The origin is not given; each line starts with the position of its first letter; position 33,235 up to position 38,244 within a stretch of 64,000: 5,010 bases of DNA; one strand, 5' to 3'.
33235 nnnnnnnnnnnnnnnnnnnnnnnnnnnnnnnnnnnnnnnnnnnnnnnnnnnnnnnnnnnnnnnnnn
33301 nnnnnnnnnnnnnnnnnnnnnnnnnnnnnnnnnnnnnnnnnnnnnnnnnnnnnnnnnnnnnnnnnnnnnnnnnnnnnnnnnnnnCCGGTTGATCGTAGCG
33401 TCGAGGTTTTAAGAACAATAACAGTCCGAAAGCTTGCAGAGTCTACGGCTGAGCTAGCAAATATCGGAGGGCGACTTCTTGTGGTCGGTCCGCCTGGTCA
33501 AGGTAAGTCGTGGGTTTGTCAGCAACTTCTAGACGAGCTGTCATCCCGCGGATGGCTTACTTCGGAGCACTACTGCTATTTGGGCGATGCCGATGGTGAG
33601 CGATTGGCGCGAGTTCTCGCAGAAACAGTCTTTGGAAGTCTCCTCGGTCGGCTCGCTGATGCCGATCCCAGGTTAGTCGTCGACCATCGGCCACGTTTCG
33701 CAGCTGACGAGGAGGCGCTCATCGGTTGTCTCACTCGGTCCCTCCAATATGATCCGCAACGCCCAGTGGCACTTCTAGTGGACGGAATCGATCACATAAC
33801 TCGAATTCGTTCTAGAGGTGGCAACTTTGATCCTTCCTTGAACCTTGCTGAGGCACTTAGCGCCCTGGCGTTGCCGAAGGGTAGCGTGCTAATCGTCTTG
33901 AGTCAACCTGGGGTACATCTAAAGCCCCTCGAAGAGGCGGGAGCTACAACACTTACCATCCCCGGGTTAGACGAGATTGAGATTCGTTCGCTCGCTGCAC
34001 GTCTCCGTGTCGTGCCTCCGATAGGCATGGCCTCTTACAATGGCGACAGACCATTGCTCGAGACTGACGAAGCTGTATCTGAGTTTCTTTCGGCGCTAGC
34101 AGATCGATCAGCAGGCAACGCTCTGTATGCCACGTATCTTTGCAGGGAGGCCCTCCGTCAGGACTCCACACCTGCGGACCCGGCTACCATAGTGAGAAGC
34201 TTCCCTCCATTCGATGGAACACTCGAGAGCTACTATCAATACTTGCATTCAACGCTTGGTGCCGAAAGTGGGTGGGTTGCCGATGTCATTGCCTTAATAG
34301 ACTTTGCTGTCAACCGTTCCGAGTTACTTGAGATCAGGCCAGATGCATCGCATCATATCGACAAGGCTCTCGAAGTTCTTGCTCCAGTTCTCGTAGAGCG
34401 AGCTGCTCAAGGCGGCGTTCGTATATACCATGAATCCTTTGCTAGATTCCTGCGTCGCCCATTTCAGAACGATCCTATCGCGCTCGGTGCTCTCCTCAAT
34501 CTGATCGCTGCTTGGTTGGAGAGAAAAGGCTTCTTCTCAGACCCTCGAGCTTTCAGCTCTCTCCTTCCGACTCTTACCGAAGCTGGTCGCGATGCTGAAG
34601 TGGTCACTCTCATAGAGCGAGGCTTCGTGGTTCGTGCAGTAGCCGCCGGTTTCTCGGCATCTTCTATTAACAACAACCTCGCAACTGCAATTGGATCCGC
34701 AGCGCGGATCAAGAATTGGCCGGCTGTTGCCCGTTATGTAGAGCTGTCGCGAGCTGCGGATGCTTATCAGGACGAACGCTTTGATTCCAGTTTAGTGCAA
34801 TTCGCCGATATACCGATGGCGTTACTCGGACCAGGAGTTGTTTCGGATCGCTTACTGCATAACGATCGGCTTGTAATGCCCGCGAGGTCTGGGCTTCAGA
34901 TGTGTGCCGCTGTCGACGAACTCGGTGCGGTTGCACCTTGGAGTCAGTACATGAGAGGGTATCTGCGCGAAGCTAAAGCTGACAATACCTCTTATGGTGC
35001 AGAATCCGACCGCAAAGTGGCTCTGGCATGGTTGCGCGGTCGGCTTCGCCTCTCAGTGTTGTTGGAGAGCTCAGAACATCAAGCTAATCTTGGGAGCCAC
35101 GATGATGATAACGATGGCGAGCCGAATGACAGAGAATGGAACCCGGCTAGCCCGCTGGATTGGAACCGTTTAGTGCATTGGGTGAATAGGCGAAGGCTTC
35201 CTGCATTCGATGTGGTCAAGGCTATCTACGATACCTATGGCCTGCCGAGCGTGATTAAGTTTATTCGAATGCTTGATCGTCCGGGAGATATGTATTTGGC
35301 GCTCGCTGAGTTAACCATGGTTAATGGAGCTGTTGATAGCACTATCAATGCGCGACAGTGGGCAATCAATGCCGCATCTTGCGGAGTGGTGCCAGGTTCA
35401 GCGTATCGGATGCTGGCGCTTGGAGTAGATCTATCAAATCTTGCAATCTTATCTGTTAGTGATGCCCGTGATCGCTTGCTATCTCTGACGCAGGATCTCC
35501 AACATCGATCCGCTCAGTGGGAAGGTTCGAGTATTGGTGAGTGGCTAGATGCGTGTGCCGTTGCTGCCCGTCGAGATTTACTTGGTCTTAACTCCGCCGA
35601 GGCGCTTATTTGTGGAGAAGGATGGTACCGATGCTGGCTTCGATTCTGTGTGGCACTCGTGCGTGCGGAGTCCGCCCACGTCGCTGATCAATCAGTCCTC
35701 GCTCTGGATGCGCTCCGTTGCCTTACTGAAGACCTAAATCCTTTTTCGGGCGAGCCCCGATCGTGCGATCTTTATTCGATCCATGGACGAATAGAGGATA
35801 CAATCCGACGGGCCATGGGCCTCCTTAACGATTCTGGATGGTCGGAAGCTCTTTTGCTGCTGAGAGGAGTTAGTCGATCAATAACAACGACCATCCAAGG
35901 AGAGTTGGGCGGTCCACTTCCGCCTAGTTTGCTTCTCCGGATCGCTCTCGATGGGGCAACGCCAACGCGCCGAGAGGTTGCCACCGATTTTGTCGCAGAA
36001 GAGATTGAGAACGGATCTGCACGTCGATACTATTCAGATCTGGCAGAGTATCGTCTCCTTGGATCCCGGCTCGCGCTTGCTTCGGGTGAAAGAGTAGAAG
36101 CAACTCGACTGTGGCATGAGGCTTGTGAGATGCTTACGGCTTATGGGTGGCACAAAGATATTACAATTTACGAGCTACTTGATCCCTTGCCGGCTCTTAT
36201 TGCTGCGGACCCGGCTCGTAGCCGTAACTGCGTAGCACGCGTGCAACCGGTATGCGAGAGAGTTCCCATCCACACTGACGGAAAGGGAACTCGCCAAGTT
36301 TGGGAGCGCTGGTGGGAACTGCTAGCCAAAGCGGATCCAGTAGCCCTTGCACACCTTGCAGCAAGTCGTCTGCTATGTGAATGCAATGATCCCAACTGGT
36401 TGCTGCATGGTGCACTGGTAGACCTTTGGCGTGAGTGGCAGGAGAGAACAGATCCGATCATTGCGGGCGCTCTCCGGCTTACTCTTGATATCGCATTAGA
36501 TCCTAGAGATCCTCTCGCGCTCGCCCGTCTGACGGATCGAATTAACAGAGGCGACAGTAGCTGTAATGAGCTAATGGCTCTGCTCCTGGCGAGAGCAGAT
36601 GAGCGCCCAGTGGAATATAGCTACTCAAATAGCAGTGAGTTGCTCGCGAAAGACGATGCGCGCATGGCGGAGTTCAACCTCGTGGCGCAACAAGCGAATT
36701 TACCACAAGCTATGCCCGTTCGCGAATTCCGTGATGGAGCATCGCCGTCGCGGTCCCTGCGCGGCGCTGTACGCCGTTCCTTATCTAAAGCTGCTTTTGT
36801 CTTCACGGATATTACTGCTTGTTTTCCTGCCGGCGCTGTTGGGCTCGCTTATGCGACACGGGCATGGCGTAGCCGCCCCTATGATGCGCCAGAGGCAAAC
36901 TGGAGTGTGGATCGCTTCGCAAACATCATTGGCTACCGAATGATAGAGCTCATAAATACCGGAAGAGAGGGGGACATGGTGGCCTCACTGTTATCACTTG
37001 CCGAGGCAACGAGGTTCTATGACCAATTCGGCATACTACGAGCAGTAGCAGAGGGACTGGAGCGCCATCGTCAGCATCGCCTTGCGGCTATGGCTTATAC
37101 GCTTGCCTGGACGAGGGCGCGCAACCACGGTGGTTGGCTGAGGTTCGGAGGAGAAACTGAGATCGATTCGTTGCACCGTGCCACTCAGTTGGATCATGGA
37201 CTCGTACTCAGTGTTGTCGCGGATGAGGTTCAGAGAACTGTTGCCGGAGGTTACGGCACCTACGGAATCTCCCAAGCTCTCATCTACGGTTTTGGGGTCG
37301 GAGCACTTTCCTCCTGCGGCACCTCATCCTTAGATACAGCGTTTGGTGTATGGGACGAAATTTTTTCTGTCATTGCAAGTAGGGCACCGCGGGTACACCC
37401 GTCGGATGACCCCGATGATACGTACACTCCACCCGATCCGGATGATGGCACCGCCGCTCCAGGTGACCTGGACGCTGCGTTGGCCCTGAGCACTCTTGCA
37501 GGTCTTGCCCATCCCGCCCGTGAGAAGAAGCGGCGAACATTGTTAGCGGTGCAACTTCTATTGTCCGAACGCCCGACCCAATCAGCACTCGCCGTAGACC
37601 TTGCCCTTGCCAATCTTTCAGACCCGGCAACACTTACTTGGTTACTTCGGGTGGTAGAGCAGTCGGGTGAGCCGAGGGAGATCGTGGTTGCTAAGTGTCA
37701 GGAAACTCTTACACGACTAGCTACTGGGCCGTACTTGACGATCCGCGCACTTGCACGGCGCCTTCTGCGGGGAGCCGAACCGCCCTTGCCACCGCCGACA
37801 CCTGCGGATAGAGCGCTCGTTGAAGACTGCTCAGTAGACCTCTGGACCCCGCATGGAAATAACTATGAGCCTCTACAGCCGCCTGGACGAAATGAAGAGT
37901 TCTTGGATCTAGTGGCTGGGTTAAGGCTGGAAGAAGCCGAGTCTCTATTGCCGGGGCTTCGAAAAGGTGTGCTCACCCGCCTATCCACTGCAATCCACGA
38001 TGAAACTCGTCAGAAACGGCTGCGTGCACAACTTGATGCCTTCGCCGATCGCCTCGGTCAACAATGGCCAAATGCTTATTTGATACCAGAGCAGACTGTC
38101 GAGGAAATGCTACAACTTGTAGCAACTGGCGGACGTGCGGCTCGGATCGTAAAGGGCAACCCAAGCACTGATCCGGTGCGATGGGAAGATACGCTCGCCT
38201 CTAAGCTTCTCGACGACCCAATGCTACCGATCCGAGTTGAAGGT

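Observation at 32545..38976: Giant single-gene low-GC island: 2143-aa STAND NTPase with N-terminal nuclease-like domain (Avs/AVAST-like candidate anti-phage system)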

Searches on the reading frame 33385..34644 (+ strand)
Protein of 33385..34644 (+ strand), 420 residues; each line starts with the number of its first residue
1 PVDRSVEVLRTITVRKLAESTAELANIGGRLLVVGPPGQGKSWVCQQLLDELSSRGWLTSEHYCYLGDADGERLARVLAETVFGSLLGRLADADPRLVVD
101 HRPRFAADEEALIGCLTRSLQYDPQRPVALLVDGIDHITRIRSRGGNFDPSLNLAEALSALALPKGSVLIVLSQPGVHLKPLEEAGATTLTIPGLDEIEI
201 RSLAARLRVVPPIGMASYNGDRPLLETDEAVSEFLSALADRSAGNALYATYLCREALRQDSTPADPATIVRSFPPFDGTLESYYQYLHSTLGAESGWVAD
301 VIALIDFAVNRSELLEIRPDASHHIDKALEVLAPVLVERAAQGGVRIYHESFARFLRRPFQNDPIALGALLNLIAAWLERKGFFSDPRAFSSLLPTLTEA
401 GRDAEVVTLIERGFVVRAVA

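Call 46: search_protein_families(library=pfam, proteins=[window:33385-34644:+], max_evalue=10)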
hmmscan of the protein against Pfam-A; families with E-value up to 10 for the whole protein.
window:33385-34644:+ (420 aa): 13 families
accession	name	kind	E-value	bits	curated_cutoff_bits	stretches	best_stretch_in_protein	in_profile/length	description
PF13191.12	AAA_16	-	3.1e-08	34.7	32.6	1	29-170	25-166/167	AAA ATPase domain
PF13401.12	AAA_22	-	5e-07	30.5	27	1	31-160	8-109/130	AAA domain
PF24883.2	NPHP3_N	-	2.7e-06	28.1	24.8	1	31-139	25-137/164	Nephrocystin 3, N-terminal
PF05729.18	NACHT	-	0.00028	21.2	26.7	1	31-204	3-160/167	NACHT domain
PF00910.28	RNA_helicase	-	0.017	16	21.5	1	32-67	2-37/105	RNA helicase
PF07728.20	AAA_5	-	0.017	15.6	22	1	31-55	2-26/139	AAA domain (dynein-related subfamily)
PF20720.3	nSTAND3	-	0.03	14.5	27.2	1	29-57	18-46/155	Novel STAND NTPase 3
PF12775.13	AAA_7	-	0.034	14.1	25.8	1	23-58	28-63/181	P-loop containing dynein motor region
PF01078.27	Mg_chelatase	-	0.04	13.7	20.3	1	10-49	3-43/207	Magnesium chelatase, subunit ChlI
PF13481.12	AAA_25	-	0.041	13.9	27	1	28-80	33-93/195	AAA domain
PF03266.21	NTPase_1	-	0.046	14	23.9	1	31-75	2-46/168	NTPase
PF00004.35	AAA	-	0.053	14.4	21.2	1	31-142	1-73/131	ATPase family associated with various cellular activities (AAA)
PF13238.12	AAA_18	-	0.056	14.3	29.4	1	32-145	2-112/128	AAA domain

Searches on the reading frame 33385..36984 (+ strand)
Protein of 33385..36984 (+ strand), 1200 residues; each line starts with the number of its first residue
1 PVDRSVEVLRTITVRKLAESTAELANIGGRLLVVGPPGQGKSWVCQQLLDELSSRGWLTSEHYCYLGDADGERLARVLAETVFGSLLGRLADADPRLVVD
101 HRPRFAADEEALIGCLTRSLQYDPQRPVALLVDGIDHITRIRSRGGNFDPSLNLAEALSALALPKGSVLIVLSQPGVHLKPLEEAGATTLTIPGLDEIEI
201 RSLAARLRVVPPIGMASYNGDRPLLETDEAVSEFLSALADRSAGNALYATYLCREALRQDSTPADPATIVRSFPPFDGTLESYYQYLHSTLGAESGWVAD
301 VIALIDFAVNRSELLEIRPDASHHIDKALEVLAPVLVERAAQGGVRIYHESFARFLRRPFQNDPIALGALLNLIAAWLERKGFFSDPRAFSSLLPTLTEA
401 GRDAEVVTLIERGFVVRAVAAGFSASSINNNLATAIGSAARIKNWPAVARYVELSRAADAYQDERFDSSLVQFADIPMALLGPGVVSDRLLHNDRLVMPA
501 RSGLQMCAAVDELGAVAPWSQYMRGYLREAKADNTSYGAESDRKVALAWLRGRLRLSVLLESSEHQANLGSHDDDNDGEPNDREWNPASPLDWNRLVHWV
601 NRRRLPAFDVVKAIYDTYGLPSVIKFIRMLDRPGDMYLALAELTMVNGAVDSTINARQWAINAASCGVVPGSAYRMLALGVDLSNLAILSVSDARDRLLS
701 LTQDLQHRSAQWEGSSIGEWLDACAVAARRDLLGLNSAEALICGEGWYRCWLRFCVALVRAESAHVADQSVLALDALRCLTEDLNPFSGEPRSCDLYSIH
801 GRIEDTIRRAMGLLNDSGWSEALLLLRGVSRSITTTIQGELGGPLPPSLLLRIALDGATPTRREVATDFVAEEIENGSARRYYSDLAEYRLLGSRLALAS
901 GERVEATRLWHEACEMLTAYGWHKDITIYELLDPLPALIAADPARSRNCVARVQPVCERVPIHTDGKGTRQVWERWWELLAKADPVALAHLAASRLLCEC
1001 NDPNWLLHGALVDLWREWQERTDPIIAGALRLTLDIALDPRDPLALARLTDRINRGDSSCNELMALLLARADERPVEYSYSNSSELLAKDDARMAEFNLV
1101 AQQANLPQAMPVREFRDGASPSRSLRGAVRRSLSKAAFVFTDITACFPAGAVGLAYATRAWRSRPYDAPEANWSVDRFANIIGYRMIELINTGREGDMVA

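Call 51: predict_structure(alignment_id=A3)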
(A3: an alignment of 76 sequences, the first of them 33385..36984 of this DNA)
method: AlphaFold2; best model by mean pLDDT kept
length: 1200 residues; sequences in the alignment: 76
mean_pLDDT: 82.9   pTM: 0.71
mean pLDDT of the five models: 82.9, 81.6, 79.6, 78.9, 78.1
residues with pLDDT >= 90: 504; 70-90: 522; 50-70: 98; < 50: 76
segments of 3 or more residues with pLDDT < 50: 101-104, 140-146, 216-219, 563-584, 1115-1143
pLDDT, mean of each block of 10 residues (from residue 1): 76 94 94 91 91 92 69 66 86 75 64 90 92 79 53 89 94 90 92 92 90 60 81 94 93 85 80 91 90 83 83 88 86 79 70 81 84 93 92 92 94 93 91 94 92 87 70 92 92 83 93 91 88 76 91 87 35 26 58 90 91 92 93 93 79 81 91 91 83 93 78 73 93 95 91 96 94 97 88 82 93 94 94 69 82 91 93 83 84 94 95 86 64 89 89 87 72 91 90 77 78 90 89 86 89 83 88 69 73 88 84 48 32 31 60 80 66 77 85 74
secondary structure, 60 per line:
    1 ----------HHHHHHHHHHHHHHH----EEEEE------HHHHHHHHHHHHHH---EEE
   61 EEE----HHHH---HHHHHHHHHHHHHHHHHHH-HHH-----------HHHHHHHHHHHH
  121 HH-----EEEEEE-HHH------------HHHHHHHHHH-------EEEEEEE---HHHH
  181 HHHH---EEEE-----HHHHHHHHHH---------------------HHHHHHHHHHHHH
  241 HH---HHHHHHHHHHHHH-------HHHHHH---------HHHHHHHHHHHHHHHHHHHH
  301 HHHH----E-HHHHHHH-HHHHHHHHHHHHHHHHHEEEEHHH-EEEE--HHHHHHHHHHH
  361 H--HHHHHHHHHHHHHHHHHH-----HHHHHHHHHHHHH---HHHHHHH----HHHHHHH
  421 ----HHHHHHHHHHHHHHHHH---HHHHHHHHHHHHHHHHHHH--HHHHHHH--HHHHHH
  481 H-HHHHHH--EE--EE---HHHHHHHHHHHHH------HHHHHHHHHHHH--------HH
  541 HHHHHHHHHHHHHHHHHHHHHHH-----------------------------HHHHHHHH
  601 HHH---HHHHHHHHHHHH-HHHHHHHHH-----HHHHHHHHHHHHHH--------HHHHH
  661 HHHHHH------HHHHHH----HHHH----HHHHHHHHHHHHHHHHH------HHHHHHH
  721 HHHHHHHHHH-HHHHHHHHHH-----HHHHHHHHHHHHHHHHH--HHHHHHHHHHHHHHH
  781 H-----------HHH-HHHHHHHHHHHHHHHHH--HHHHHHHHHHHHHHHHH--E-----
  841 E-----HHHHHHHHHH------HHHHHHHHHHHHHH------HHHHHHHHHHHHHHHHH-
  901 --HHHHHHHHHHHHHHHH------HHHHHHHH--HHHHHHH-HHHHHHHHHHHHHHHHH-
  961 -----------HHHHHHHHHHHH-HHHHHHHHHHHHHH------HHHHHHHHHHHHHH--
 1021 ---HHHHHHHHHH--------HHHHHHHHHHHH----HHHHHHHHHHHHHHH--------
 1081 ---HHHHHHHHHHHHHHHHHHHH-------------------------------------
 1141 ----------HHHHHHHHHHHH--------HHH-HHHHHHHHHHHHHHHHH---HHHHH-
elements in order (helices of 4 or more, strands of 3 or more residues): H11-25 E30-34 H41-54 E58-63 H68-71 H75-93 H109-122 E128-133 H150-159 E167-173 H177-184 E188-191 H197-206 H228-242 H246-258 H266-271 H281-304 H311-317 H319-335 E336-339 E344-347 H350-361 H364-381 H387-399 H403-409 H414-420 H425-441 H445-463 H466-472 H475-481 H483-488 H500-512 H519-530 H539-563 H593-603 H607-618 H620-628 H634-647 H656-666 H673-678 H683-686 H691-707 H714-730 H732-741 H747-763 H766-781 H797-813 H816-832 H847-856 H863-876 H883-899 H903-918 H925-932 H935-941 H943-959 H972-983 H985-998 H1005-1018 H1024-1033 H1042-1053 H1058-1072 H1084-1103 H1151-1162 H1175-1191 H1195-1199

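Call 54: fold_search(model_id=the predicted structure, library=pdb)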
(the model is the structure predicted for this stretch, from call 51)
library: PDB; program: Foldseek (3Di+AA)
matches with E <= 10: 1287; with E <= 0.001: 39
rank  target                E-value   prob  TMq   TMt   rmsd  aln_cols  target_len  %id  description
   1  8dgc_A                3.2e-13  1.00  0.33  0.22  26.2      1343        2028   14  Avs3 bound to phage PhiV-1 terminase (released 2022-08-03)
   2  8bob_C                1.4e-06  1.00  0.24  0.57   7.8       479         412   16  Structural basis for negative regulation of the maltose system (released 2023-10-18)
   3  3shf                  2.9e-06  1.00  0.23  0.24  13.3       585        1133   13  Crystal structure of the R265S mutant of full-length murine Apaf-1 (released 2011-08-24)
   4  3sfz                  3.8e-06  1.00  0.23  0.24  14.1       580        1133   14  Crystal structure of full-length murine Apaf-1 (released 2011-08-24)
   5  6mfv_A                6.8e-06  1.00  0.19  0.32  20.6       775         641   12  Crystal structure of the Signal Transduction ATPase with Numerous Domains (STAND) protein with a tetratricopeptide rep (released 2019-02-20)
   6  4m9s_B                8.8e-06  1.00  0.16  0.33  16.9       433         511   14  crystal structure of CED-4 bound CED-3 fragment (released 2013-10-23)
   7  2a5y_C                1.0e-05  1.00  0.16  0.43  15.8       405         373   14  Structure of a CED-4/CED-9 complex (released 2005-10-11)
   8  8jns_D                1.6e-05  1.00  0.16  0.40  14.7       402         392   13  cryo-EM structure of a CED-4 hexamer (released 2023-06-28)
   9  1z6t_A                2.0e-05  1.00  0.23  0.40  13.4       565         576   14  Structure of the apoptotic protease-activating factor 1 bound to ADP (released 2005-04-19)
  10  4m9s_A                7.4e-05  1.00  0.16  0.33  14.7       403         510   13  crystal structure of CED-4 bound CED-3 fragment (released 2013-10-23)
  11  7crc_B                8.5e-05  1.00  0.17  0.18  13.7       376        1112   17  Cryo-EM structure of plant NLR RPP1 tetramer in complex with ATR1 (released 2020-12-16)
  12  2qby_A                1.1e-04  1.00  0.16  0.41  12.7       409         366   15  Crystal structure of a heterodimer of Cdc6/Orc1 initiators bound to origin DNA (from S. solfataricus) (released 2007-09-11)
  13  9cc8_A                1.1e-04  1.00  0.16  0.22  14.1       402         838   14  Hexameric state of the NRC4 resistosome (released 2024-09-11)
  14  9hvq_Q                1.2e-04  1.00  0.11  0.14  40.5       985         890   10  Structure of the transcribing Pol II-DSIF-PAF-SPT6-RECQL5 complex (released 2025-07-16)
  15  9cc9_G                1.4e-04  1.00  0.16  0.22  14.6       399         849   14  Dodecameric state of the NRC4 resistosome (released 2024-09-11)
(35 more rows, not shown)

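Call 66: search_protein_representatives(protein=window:33385-36984:+)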
Query: 1200 residues. Proteins with E-value up to 0.001 (for the whole library): 766; up to 1e-10: 556; up to 1e-30: 373. The best 150 are listed.
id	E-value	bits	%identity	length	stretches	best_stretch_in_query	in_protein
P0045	0.0e+00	1408.5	56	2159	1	1-1197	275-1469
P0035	0.0e+00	1395.6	56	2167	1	1-1198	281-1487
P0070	0.0e+00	1378.8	55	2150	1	1-1197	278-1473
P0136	0.0e+00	1282.3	52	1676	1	1-1195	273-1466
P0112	0.0e+00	1255.1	52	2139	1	1-1196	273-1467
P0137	0.0e+00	1235.7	63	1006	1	203-1152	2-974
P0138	0.0e+00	1227.5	50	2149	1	1-1196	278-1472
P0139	0.0e+00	1198.8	52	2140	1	1-1200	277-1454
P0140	0.0e+00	1192.7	48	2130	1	1-1196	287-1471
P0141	0.0e+00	1172.5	52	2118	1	1-1196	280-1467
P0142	0.0e+00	1170.1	49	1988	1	1-1198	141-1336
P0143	0.0e+00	1144.0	48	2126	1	1-1195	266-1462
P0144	0.0e+00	1120.5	47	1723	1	1-1197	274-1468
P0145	0.0e+00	1111.0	47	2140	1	1-1197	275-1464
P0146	0.0e+00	1106.2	47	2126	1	1-1197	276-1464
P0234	3.0e-127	442.4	31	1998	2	30-554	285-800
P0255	4.4e-118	412.0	33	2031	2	1-557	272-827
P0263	7.9e-116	404.6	32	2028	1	18-988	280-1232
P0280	1.1e-106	374.3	30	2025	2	20-537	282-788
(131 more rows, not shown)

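Call 68: search_solved_structures(query=P0263, max_evalue=0.01)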
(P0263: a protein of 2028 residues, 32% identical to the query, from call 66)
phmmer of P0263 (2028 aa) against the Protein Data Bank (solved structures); distinct sequences matched with E-value up to 0.01: 0.

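Call 70: search_protein_families(library=padloc, proteins=[P0263, P0255, P0280, P0234], max_evalue=0.001)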
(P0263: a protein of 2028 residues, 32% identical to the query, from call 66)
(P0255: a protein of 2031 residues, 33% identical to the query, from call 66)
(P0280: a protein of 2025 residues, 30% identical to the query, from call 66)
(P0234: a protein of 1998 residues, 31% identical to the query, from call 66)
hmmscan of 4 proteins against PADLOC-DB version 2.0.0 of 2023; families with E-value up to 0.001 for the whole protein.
P0263 (2028 aa): 1 family
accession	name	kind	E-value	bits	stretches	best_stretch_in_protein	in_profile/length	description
PDLC02159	Avs1b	-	5.6e-10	35.2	1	382-616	318-531/1924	-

P0255 (2031 aa): 1 family
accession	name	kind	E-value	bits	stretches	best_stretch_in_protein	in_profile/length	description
PDLC02159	Avs1b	-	4.4e-12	42.2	1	376-633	306-538/1924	-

P0280 (2025 aa): 1 family
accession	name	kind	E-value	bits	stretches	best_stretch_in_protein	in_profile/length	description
PDLC02159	Avs1b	-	6e-13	45.1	1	244-623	175-539/1924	-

P0234 (1998 aa): 1 family
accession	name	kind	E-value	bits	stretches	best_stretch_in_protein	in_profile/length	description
PDLC02159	Avs1b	-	1e-10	37.7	1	375-615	317-538/1924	-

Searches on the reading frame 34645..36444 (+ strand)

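Call 46: search_protein_families(library=pfam, proteins=[window:34645-36444:+], max_evalue=10)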
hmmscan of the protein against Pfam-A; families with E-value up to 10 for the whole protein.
window:34645-36444:+ (600 aa): 1 family
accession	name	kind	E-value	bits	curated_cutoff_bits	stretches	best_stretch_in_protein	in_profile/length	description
PF24693.1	DUF7660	-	0.073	13.6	27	1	278-305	9-36/73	Family of unknown function (DUF7660)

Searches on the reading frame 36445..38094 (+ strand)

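Call 46: search_protein_families(library=pfam, proteins=[window:36445-38094:+], max_evalue=10)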
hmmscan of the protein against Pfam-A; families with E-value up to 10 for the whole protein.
window:36445-38094:+ (550 aa): 1 family
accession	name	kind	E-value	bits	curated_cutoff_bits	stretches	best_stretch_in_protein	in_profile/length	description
PF13376.11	OmdA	-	0.021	15.2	25.6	1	499-531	23-55/60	Bacteriocin-protection, YdeI or OmpD-Associated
